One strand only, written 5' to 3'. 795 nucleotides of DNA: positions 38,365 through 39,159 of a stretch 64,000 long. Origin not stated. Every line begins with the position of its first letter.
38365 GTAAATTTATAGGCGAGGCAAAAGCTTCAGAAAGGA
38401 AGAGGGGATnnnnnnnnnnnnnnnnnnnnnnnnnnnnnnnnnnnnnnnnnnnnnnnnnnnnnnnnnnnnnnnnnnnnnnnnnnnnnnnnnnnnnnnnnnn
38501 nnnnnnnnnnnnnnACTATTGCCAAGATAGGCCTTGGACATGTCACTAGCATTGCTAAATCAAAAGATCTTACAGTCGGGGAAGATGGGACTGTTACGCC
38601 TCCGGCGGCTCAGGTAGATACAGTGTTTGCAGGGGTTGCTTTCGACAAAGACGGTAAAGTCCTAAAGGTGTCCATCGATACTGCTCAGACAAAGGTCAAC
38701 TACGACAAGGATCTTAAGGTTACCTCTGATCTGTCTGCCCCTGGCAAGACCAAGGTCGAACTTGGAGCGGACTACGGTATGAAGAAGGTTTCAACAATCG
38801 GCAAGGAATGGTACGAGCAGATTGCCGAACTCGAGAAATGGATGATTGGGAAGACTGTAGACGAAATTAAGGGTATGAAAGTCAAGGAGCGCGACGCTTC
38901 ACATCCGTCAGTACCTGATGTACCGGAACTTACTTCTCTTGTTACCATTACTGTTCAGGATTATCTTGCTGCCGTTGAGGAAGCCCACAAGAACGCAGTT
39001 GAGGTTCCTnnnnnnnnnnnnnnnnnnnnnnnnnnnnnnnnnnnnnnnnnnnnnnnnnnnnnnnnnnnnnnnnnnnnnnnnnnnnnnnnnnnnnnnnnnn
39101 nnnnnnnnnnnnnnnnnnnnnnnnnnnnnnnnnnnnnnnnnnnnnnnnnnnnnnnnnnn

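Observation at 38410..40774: Internally duplicated lipoprotein under strong purifying selection, adjacent to the ApbE flavin transferase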

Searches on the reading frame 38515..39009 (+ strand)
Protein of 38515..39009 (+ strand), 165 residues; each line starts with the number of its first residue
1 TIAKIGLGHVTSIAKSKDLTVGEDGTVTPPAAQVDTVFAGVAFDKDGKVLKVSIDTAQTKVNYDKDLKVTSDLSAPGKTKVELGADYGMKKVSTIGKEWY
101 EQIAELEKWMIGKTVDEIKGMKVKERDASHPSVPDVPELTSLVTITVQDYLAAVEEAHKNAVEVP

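Call 23: search_protein_representatives(protein=window:38515-39009:+)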
Query: 165 residues. Proteins with E-value up to 0.001 (for the whole library): 1191; up to 1e-10: 733; up to 1e-30: 202. The best 150 are listed.
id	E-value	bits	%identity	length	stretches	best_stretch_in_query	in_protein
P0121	8.8e-112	386.1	64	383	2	2-164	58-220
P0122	1.1e-103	359.8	61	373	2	2-164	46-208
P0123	3.6e-100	348.4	62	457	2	2-163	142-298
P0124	2.5e-97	339.2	38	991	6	5-162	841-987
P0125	3.9e-91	319.0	64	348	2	3-161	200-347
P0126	9.8e-87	304.8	54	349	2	4-164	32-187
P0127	3.3e-85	299.8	59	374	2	2-164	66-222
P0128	3.2e-84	296.6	40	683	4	3-159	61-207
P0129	1.4e-83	294.6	60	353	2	4-164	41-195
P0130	5.7e-81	286.0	62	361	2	2-164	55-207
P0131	8.9e-81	285.4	50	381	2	4-161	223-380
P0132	2.8e-77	274.1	51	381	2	5-161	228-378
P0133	3.3e-76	270.6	50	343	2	3-161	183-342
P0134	1.6e-73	261.8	50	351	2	4-161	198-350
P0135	7.9e-72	256.4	50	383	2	4-162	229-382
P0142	1.0e-61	223.5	38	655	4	32-161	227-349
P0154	2.6e-55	202.7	68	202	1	2-161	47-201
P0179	9.7e-47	174.9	44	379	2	4-161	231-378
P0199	2.1e-43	164.1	41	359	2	4-160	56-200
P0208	1.9e-42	160.9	45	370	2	29-161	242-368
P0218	1.5e-40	154.8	38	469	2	4-160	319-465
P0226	1.2e-39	151.9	40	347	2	2-164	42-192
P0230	3.7e-39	150.3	43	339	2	32-163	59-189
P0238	2.4e-38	147.6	38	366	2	6-157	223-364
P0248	7.4e-37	142.8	40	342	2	3-163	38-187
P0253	3.2e-36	140.7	43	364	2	2-165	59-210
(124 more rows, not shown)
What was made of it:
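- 38515..39009 (+): Module 1 (residues 36-200). 1,191 cluster representatives match it at E<=1e-3 (call 23).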

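Call 39: search_protein_families(library=pfam, proteins=[window:38515-39009:+, P0124, P0128, P0154], max_evalue=10)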
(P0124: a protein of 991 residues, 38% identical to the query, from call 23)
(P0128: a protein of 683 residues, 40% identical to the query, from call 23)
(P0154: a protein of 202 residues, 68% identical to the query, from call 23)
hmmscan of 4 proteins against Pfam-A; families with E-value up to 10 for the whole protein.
window:38515-39009:+ (165 aa): 0 families

P0124 (991 aa): 3 families
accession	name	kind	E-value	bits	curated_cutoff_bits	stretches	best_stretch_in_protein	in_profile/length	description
PF09448.16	MmlI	-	0.0012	19.4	29.6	0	909-936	66-93/109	Methylmuconolactone methyl-isomerase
PF07912.19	ERp29_N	-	0.088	13.4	20.7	0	584-629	18-63/126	ERp29, N-terminal domain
PF15251.11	TAPR1-like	-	4.4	7.5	27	1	468-542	151-226/249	Telomere attrition and p53 response 1 protein-like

P0128 (683 aa): 9 families
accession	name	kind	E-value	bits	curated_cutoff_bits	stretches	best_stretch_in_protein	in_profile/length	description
PF08817.16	YukD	-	8.8e-06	26.8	27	1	336-368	8-39/76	WXG100 protein secretion system (Wss), protein YukD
PF16070.11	Ig_TMEM132_4th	-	0.0032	17.8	27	2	320-352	18-51/98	TMEM132 fourth domain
PF02470.25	MlaD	-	0.0058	17.3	25.1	0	264-296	41-75/81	MlaD protein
PF16571.11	FBP_C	-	0.0069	16.4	27.2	2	152-182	36-66/155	FBP C-terminal treble-clef zinc-finger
PF13653.12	GDPD_2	-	0.0089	16.9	27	2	115-127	18-30/30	Glycerophosphoryl diester phosphodiesterase family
PF18449.8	Endotoxin_C2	-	0.045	14.8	30.7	0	256-288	24-56/63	Pesticidal crystal protein Cry1Aa, domain IV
PF17527.7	ALC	-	0.93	9.5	25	0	317-380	4-65/177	Phage ALC protein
PF21522.3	MreB-like_C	-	1.9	9.5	27.8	1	331-380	13-62/123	Archaeal actin homologue MreB-like, C-terminal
PF04277.18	OAD_gamma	-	5.9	8.1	27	0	349-396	22-57/76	Oxaloacetate decarboxylase, gamma chain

P0154 (202 aa): 5 families
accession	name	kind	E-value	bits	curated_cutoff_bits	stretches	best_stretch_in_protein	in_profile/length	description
PF09716.15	ETRAMP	-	0.072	13.5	29.1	1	3-41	4-44/81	Malarial early transcribed membrane protein (ETRAMP)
PF10049.14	DUF2283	-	0.1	13.2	23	1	81-97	32-48/49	Protein of unknown function (DUF2283)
PF25682.1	Phage_VG64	-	0.13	12.5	27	1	1-33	1-34/127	Mycobacterium phage VG64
PF02402.22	Lysis_col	-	0.21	11.9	27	1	1-22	1-23/49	Lysis protein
PF08139.17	LPAM_1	-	1.4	10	20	0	1-22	1-18/18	Prokaryotic membrane lipoprotein lipid attachment site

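Call 54: list_cluster_members(proteins=[P0124, P0226, P0142, P0218, P0001, P0253, P0248, P0128])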
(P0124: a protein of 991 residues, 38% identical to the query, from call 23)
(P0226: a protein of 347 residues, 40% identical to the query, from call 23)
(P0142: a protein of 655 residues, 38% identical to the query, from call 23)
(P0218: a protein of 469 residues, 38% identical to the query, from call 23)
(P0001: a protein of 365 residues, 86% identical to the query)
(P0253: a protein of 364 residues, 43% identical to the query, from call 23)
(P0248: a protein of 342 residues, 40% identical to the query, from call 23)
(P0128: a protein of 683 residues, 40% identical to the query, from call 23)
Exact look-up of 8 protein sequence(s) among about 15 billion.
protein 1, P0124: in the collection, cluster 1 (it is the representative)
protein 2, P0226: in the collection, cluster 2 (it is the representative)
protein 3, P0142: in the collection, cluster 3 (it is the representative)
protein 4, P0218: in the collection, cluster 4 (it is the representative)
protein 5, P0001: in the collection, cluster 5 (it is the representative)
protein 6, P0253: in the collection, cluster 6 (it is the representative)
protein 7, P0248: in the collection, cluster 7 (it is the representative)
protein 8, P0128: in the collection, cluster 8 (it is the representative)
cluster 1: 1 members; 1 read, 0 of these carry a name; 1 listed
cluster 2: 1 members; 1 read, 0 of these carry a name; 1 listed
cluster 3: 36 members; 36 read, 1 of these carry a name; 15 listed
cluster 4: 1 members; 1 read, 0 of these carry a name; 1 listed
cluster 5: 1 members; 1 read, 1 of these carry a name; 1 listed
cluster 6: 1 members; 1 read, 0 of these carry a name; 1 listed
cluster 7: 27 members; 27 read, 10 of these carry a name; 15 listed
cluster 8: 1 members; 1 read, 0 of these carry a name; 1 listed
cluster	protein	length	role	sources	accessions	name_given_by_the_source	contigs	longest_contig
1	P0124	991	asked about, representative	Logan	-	-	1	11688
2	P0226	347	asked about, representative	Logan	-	-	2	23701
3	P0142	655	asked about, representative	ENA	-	-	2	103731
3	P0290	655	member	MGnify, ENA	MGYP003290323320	FL=1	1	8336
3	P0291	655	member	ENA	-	-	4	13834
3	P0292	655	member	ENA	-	-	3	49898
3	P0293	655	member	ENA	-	-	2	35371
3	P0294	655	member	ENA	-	-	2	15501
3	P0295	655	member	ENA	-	-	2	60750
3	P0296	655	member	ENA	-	-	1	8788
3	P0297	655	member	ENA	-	-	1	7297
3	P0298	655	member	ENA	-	-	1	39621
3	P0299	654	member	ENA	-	-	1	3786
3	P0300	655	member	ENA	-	-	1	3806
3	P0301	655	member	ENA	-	-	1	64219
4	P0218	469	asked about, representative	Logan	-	-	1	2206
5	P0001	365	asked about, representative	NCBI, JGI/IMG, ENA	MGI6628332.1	MAG: hypothetical protein ACOX4K_08315 [Bacillota bacterium] | hypothetical protein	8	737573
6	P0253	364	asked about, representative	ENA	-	-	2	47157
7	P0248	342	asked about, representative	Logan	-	-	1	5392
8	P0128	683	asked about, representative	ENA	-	-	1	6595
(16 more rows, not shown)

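Call 60: search_protein_families(library=pfam, proteins=[P0226, P0218, P0230, P0248, P0142, P0253, P0208, P0179, P0238, P0199], max_evalue=1)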
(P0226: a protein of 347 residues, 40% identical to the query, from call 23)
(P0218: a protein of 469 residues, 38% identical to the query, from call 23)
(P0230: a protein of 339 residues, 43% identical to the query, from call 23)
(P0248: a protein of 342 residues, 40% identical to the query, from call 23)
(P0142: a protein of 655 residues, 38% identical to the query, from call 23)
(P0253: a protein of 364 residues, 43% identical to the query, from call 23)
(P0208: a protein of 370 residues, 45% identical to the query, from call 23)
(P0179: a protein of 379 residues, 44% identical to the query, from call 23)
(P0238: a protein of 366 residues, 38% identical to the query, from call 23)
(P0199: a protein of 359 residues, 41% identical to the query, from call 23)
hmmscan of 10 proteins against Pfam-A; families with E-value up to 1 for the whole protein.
P0226 (347 aa): 4 families
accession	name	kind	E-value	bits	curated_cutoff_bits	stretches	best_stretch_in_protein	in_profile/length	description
PF04205.19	FMN_bind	-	0.0047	18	22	1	73-185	7-75/77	FMN-binding domain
PF08139.17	LPAM_1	-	0.02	15.7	20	1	1-17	1-17/18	Prokaryotic membrane lipoprotein lipid attachment site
PF13627.12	LptM_cons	-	0.075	13.3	27.3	1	4-20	1-17/23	LPS-assembly lipoprotein LptM, conserved region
PF24496.1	DUF7588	-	0.79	10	27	0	258-291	10-43/65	Domain of unknown function (DUF7588)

P0218 (469 aa): 2 families
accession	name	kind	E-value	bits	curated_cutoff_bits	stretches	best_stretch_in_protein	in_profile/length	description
PF04205.19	FMN_bind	-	3.5e-15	56.8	22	2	53-125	1-77/77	FMN-binding domain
PF06505.16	XylR_N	-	0.025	14.7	23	0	236-276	53-92/101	Activator of aromatic catabolism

P0230 (339 aa): 3 families
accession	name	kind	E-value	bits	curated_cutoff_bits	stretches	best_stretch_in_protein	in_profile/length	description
PF04205.19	FMN_bind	-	0.00057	20.9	22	2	67-184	9-76/77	FMN-binding domain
PF10029.15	DUF2271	-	0.0074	16.5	27.3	1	308-334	62-84/136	Predicted periplasmic protein (DUF2271)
PF23616.1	Ig_GEX2_N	-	0.47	11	27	1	52-93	9-50/105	GEX2 N-terminal Ig-like domain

P0248 (342 aa): 0 families

P0142 (655 aa): 1 family
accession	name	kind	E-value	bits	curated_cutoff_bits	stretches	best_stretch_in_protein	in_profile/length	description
PF02707.21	MOSP_N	-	0.63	10.2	25.1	0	215-262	83-129/196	Major Outer Sheath Protein N-terminal region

P0253 (364 aa): 5 families
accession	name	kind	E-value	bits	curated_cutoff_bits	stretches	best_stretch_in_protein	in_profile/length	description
PF04205.19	FMN_bind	-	0.048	14.7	22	0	91-203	10-76/77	FMN-binding domain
PF03032.20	FSAP_sig_propep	-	0.055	13.9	27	1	15-53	3-37/46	Frog skin active peptide family signal and propeptide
PF24416.1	DUF7548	-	0.15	12.5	27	0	179-208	68-97/137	Family of unknown function (DUF7548)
PF20724.2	DUF6831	-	0.23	11.1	25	0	135-161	89-115/223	Domain of unknown function (DUF6831)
PF06820.17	Phage_fiber_C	-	0.35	11.7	25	1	75-125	13-64/64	Putative prophage tail fibre C-terminus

P0208 (370 aa): 1 family
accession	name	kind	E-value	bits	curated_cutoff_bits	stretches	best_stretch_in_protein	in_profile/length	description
PF04205.19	FMN_bind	-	0.015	16.4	22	1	99-210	9-77/77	FMN-binding domain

P0179 (379 aa): 4 families
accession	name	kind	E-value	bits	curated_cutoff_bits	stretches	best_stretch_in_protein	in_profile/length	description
PF15180.11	NPBW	-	0.036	14.3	27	0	318-343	16-41/118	Neuropeptides B and W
PF00622.36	SPRY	-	0.041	14.4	26.3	1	111-136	63-88/121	SPRY domain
PF19487.4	DUF6023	-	0.068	13.5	26.8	1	3-83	5-83/150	Family of unknown function (DUF6023)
PF07559.19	FlgE_D2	-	1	10.3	22.7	1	248-297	48-94/142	Flagellar basal body protein FlaE D2 domain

P0238 (366 aa): 2 families
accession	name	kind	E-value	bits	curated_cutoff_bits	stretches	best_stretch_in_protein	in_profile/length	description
PF04205.19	FMN_bind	-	0.029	15.5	22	0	103-208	17-76/77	FMN-binding domain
PF23802.1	DUF7178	-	0.056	13.8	27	0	150-177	33-60/193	Family of unknown function (DUF7178)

P0199 (359 aa): 2 families
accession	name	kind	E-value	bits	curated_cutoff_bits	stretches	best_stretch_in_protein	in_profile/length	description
PF04205.19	FMN_bind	-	0.011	16.9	22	0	243-355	10-76/77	FMN-binding domain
PF16475.10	DUF5052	-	0.046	13.8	29.4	1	2-97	1-93/199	Domain of unknown function (DUF5052)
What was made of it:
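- On Pfam FMN_bind (PF04205): Canonical-motif relatives have FMN_bind as their top sub-threshold Pfam hit (call 60).
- For 7 of 10 of them, Pfam FMN_bind is the top hit, sub-threshold and spanning the whole module (call 60).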

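Call 64: find_homologous_proteins(query=P0124, max_evalue=1e-10)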
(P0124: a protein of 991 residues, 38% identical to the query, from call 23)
Query P0124 (991 aa): 42 proteins with E <= 1e-10 among 8000 candidates.
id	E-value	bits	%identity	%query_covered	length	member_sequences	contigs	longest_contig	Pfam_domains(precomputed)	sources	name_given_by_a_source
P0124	0.0e+0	2057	100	100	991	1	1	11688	-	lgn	-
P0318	0.0e+0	1361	68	100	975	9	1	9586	-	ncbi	-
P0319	7.2e-250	850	37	97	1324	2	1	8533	-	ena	-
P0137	4.4e-210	719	55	63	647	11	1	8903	-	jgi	-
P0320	3.1e-206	706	52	65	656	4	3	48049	-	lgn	-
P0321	1.7e-203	697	52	64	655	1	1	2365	-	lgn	-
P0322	1.2e-159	552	38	65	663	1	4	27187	-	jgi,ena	-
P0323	1.0e-136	476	39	65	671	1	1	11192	-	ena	-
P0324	1.3e-123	432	38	65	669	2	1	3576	-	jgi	-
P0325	1.1e-122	429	40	64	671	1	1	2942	PF16497.11,PF06340.17,PF00541.25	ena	-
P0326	1.0e-121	426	39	62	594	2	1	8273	PF00622.37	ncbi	-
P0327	8.0e-121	423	37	66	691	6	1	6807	-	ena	-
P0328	8.1e-114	400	37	61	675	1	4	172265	-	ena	-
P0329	1.1e-110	390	38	61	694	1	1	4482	-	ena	-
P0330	1.5e-107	379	36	66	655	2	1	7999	-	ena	-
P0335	5.0e-104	368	39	65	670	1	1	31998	-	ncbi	-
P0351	1.8e-81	293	37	63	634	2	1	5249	-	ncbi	-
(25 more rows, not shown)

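Call 65: list_cluster_members(proteins=[P0318, P0326, P0335, P0351])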
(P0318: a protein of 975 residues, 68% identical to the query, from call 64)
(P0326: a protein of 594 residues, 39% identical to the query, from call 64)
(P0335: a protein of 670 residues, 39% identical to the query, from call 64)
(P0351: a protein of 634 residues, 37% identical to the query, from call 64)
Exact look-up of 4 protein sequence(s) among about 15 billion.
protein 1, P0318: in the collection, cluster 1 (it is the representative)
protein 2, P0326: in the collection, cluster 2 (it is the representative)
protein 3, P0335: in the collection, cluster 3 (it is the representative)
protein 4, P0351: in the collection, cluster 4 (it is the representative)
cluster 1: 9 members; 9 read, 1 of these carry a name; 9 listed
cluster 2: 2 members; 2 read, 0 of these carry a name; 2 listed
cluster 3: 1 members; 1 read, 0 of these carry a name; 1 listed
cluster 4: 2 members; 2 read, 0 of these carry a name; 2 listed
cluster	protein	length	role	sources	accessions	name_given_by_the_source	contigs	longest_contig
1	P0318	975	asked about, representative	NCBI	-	-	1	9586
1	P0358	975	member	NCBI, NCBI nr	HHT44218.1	MAG TPA: hypothetical protein GXZ89_01740 [Fastidiosipila sp.] | hypothetical protein [Fastidiosipila sp.]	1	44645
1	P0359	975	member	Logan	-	-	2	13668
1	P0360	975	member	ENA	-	-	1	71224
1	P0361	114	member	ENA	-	-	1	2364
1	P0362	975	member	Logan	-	-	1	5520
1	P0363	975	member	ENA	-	-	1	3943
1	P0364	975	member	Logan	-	-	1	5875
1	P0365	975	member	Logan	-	-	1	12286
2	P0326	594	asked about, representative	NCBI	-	-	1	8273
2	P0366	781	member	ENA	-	-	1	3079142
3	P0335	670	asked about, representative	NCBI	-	-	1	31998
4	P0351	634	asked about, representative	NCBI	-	-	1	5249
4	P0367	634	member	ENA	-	-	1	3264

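Call 70: predict_structure(alignment_id=A2)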
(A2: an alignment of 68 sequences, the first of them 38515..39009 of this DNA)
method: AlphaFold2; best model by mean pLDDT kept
length: 165 residues; sequences in the alignment: 68
mean_pLDDT: 95.6   pTM: 0.87
mean pLDDT of the five models: 95.6, 95.4, 95.0, 94.5, 94.2
residues with pLDDT >= 90: 156; 70-90: 9; 50-70: 0; < 50: 0
segments of 3 or more residues with pLDDT < 50: none
pLDDT, mean of each block of 10 residues (from residue 1): 96 94 93 96 98 96 94 90 95 94 98 98 95 97 97 98 93
secondary structure, 60 per line:
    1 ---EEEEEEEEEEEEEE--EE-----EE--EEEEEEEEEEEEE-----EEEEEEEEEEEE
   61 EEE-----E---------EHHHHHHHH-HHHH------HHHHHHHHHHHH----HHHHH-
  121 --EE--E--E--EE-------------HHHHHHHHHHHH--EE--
elements in order: E4-17 E31-43 E49-63 H80-87 H89-92 H99-110 H115-119 H148-159
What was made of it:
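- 38515..39009 (+): The single-module AlphaFold2 model has pLDDT 95.6 (call 70).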

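Call 72: fold_search(model_id=the predicted structure, library=pdb)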
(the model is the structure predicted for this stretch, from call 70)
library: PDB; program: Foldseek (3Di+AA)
matches with E <= 10: 859; with E <= 0.001: 0
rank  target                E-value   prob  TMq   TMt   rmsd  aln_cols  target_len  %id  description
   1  5d9r                  9.9e-03  0.35  0.14  0.17   8.3        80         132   20  Crystal structure of a conserved domain in the intermembrane space region of the plastid division protein ARC6 (released 2015-11-11)
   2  5had                  1.4e-02  0.33  0.14  0.17   8.4        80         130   20  Crystal structure of intermembrane space region of chloroplast protein ARC6 (released 2017-01-18)
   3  6wi2_D                8.2e-02  0.66  0.27  0.34  11.1       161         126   16  Structure of human mitochondrial complex Nfs1-ISCU2-ISD11 with E.coli ACP1 at 1.95 A resolution (NIAU)2. N-terminal mu (released 2020-04-22)
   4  1wfz_MODEL_1_A        8.7e-02  0.89  0.32  0.39  10.1       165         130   14  Solution structure of Iron-sulfur cluster protein U (IscU) (released 2004-11-27)
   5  5wkp_H                8.7e-02  0.84  0.31  0.38  10.1       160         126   14  Crystal Structure of the Human mitochondrial Cysteine Desulfurase in complex with ISD11 and Iron-Sulfur Cluster Scaffo (released 2017-11-15)
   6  8rmc_D                9.2e-02  0.66  0.28  0.35  10.3       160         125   16  Structure of the FDX2-bound core ISC complex (proximal conformation) (released 2024-12-18)
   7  5wkp_D                1.1e-01  0.77  0.29  0.39  10.4       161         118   15  Crystal Structure of the Human mitochondrial Cysteine Desulfurase in complex with ISD11 and Iron-Sulfur Cluster Scaffo (released 2017-11-15)
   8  5u9o_H                1.2e-01  0.23  0.17  0.20   9.7        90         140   12  Cocrystal structure of the intermembrane space region of the plastid division proteins PARC6 and PDV1 (released 2017-12-20)
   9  7rtk_D                1.3e-01  0.66  0.28  0.35  10.5       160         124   15  Structure of the (NIAU)2 complex with N-terminal mutation of ISCU2 Y35D at 2.5 A resolution (released 2021-08-25)
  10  5wlw_H                1.4e-01  0.66  0.29  0.37  11.3       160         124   16  Crystal Structure of the Human Mitochondrial Cysteine Desulfurase with active Cysteine Loop within ISCU1 active site,  (released 2017-11-15)
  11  5u9o_E                1.4e-01  0.28  0.17  0.19   8.8        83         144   13  Cocrystal structure of the intermembrane space region of the plastid division proteins PARC6 and PDV1 (released 2017-12-20)
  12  7vwz_C                1.6e-01  0.04  0.12  0.03  24.0       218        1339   11  Cryo-EM structure of Rob-dependent transcription activation complex in a unique conformation (released 2022-06-08)
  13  5wlw_D                1.8e-01  0.75  0.33  0.41   9.2       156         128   14  Crystal Structure of the Human Mitochondrial Cysteine Desulfurase with active Cysteine Loop within ISCU1 active site,  (released 2017-11-15)
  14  3i0y_C                1.9e-01  0.28  0.16  0.18   8.9        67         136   13  Crystal structure of a putative polyketide cyclase (xcc0381) from xanthomonas campestris pv. campestris at 1.50 A reso (released 2009-07-21)
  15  8pk8_D                2.1e-01  0.66  0.30  0.39  10.0       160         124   14  Structure of the human mitochondrial iron-sulfur cluster biosynthesis complex during persulfide transfer (persulfide o (released 2024-05-01)
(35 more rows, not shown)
